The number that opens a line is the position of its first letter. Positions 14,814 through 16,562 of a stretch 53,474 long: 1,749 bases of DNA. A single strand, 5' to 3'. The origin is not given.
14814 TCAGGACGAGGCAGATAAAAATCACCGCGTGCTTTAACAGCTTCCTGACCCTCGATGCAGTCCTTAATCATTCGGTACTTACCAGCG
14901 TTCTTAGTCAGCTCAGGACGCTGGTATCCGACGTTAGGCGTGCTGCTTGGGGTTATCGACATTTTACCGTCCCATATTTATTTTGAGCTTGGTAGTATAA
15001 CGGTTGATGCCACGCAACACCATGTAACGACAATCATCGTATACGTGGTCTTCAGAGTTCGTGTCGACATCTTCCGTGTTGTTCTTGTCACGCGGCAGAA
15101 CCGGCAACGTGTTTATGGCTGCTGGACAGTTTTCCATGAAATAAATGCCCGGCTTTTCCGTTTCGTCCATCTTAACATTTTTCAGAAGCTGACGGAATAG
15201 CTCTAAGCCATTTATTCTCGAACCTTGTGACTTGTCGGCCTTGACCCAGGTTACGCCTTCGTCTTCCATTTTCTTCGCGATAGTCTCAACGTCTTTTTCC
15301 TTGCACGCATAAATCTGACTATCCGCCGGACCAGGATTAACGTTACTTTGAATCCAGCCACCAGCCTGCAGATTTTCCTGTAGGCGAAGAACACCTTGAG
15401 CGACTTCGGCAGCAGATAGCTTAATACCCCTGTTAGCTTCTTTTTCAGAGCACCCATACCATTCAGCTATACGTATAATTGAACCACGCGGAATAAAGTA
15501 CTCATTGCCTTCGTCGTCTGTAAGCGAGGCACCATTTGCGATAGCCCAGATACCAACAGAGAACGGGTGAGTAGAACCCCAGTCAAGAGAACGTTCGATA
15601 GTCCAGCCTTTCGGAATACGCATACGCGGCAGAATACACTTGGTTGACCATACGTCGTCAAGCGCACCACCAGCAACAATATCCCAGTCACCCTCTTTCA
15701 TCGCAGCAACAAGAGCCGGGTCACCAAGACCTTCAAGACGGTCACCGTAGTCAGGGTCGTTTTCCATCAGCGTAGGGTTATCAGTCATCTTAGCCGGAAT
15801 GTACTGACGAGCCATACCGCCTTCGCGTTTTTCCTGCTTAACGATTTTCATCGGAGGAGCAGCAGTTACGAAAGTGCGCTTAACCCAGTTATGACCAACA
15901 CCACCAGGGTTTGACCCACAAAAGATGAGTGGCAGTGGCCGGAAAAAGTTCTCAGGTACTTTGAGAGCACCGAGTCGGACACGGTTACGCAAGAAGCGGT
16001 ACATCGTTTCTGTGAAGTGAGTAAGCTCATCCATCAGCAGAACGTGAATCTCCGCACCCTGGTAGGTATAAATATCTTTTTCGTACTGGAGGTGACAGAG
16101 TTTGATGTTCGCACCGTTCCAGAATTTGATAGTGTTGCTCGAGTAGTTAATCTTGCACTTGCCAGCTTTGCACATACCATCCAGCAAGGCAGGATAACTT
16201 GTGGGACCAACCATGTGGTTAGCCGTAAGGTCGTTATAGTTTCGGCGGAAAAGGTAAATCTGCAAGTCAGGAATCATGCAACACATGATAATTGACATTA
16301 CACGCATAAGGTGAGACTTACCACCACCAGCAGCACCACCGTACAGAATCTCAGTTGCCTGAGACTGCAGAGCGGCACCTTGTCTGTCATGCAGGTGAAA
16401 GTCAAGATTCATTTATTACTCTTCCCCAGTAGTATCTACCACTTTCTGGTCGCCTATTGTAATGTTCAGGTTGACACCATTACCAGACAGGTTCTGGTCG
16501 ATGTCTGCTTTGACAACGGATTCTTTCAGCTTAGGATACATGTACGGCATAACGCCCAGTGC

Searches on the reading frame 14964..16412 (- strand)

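Call 26: search_protein_families(library=pfam, proteins=[window:14964-16412:-], max_evalue=0.01)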
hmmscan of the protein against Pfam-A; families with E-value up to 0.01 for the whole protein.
window:14964-16412:- (482 aa): 1 family
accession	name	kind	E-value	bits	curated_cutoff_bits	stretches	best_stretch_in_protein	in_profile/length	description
PF03237.21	Terminase_6N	-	0.00072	19.7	22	1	24-135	2-110/215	Terminase large subunit, T4likevirus-type, N-terminal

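Call 34: search_protein_families(library=phrogs, proteins=[window:14964-16412:-], max_evalue=0.00001)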
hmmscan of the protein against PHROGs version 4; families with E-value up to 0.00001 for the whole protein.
window:14964-16412:- (482 aa): 3 families
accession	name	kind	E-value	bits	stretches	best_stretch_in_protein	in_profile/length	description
phrog_979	-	head and packaging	1.1e-38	134.3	1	7-262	154-423/642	terminase large subunit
phrog_2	-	head and packaging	2.5e-24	87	1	4-469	263-593/807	terminase large subunit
phrog_9526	-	head and packaging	4.8e-13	50.2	1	18-148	24-152/280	terminase large subunit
